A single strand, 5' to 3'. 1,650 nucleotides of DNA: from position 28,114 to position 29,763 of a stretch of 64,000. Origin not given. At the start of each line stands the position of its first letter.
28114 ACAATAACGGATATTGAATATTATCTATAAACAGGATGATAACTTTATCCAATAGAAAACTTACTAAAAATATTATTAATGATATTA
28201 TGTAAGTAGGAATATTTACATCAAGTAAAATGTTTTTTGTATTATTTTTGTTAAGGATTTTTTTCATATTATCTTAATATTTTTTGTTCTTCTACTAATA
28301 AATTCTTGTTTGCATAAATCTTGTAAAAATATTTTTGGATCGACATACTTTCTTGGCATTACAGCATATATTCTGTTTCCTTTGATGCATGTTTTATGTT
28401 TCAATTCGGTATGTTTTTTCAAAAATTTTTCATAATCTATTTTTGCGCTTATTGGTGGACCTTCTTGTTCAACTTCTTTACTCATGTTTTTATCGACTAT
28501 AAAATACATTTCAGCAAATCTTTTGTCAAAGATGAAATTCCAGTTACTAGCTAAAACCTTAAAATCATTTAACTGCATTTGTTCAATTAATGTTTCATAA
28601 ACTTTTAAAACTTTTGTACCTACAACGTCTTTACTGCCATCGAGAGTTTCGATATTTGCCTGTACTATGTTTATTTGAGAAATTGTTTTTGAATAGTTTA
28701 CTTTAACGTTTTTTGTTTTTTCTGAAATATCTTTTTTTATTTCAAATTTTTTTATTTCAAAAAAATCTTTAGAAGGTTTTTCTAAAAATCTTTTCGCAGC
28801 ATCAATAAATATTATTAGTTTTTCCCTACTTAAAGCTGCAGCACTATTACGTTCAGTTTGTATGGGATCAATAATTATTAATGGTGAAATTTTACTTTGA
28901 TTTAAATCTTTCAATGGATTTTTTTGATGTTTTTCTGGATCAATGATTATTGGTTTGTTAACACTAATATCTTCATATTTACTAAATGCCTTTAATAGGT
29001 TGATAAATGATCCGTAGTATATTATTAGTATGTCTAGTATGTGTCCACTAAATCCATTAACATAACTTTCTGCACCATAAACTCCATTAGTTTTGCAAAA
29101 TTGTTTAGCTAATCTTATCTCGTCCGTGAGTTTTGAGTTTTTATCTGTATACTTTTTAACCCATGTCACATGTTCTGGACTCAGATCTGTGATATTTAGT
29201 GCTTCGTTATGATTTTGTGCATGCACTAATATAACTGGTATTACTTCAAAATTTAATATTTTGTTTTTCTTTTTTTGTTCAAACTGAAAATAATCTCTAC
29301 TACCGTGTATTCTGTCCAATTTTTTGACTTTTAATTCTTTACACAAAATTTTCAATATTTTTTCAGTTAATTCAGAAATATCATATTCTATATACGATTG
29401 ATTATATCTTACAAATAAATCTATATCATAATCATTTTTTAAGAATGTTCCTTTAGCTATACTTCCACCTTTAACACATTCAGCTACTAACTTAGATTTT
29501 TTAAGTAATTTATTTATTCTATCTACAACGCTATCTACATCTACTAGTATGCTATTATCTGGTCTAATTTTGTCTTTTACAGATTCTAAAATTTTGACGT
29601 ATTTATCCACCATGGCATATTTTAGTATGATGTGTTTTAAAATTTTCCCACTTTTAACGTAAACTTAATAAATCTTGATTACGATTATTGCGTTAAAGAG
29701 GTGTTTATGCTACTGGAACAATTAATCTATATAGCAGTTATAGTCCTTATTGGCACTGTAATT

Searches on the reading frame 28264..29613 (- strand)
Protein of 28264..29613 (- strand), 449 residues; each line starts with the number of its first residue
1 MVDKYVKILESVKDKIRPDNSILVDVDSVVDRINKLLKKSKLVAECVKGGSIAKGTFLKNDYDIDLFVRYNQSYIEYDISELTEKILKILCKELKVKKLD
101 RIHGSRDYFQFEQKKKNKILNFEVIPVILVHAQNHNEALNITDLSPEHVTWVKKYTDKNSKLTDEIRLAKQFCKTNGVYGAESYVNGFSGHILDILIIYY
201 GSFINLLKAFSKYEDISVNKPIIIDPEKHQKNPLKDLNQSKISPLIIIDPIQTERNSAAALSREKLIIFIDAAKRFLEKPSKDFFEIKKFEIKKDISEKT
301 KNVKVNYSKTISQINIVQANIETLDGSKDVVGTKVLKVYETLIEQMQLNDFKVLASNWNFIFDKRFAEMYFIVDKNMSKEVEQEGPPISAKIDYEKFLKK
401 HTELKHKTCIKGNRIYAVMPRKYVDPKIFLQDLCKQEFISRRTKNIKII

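Call 51: search_protein_families(library=ncbifam, proteins=[window:28264-29613:-], max_evalue=0.00001)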
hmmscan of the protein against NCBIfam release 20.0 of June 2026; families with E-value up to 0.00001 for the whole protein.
window:28264-29613:- (449 aa): 1 family
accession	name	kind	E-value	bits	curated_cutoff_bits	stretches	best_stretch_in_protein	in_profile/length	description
TIGR03671.1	cca_archaeal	equivalog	1.6e-71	241.3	281.3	1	9-436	2-402/410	CCA tRNA nucleotidyltransferase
